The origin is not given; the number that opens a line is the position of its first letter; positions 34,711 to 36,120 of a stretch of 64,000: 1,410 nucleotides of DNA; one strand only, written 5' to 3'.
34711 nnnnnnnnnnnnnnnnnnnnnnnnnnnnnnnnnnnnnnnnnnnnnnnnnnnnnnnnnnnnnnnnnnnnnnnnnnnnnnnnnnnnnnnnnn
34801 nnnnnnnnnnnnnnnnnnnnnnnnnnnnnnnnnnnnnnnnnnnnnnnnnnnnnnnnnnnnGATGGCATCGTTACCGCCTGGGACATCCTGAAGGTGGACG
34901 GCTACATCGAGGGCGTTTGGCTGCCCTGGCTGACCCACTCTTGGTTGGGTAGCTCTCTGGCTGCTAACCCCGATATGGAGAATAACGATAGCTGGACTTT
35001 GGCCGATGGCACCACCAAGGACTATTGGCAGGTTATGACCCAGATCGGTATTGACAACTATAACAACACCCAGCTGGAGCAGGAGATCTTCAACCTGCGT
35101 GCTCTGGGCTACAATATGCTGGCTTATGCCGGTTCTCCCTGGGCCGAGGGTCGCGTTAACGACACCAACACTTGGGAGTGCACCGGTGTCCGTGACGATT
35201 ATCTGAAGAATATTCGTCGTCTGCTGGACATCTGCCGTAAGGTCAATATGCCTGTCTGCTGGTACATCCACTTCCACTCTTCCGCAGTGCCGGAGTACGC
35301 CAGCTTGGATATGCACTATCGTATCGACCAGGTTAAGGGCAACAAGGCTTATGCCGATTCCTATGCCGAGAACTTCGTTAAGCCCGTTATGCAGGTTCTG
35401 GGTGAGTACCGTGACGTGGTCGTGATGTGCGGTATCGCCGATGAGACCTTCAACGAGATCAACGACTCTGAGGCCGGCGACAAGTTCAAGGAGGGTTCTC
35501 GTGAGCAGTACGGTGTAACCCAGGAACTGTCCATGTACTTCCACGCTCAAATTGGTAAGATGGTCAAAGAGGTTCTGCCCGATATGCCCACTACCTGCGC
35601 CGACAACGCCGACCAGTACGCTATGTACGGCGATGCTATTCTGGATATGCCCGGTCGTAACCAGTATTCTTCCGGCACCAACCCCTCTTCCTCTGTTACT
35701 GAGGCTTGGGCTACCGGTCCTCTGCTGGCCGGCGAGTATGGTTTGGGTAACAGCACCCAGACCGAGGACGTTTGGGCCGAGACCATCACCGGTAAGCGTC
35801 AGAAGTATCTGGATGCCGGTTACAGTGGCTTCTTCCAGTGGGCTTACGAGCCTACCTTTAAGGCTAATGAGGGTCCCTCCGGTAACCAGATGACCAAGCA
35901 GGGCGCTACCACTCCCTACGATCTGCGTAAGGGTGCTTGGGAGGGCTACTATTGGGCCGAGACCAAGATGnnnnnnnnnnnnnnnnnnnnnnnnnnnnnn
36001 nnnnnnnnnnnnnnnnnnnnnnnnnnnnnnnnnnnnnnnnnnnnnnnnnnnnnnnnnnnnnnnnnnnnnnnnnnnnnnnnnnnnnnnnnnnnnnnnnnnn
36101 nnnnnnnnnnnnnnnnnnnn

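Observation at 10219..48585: Two-gene cassette 'GH-A hydrolase + CBM-array partner' present three times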

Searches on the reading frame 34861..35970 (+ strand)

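Call 36: search_protein_families(library=pfam, proteins=[window:34861-35970:+], max_evalue=10)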
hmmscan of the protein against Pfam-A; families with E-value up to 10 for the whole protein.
window:34861-35970:+ (370 aa): 1 family
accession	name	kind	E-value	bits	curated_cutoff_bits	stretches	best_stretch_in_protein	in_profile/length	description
PF00857.26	Isochorismatase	-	0.22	12.1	27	1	111-140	23-52/175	Isochorismatase domain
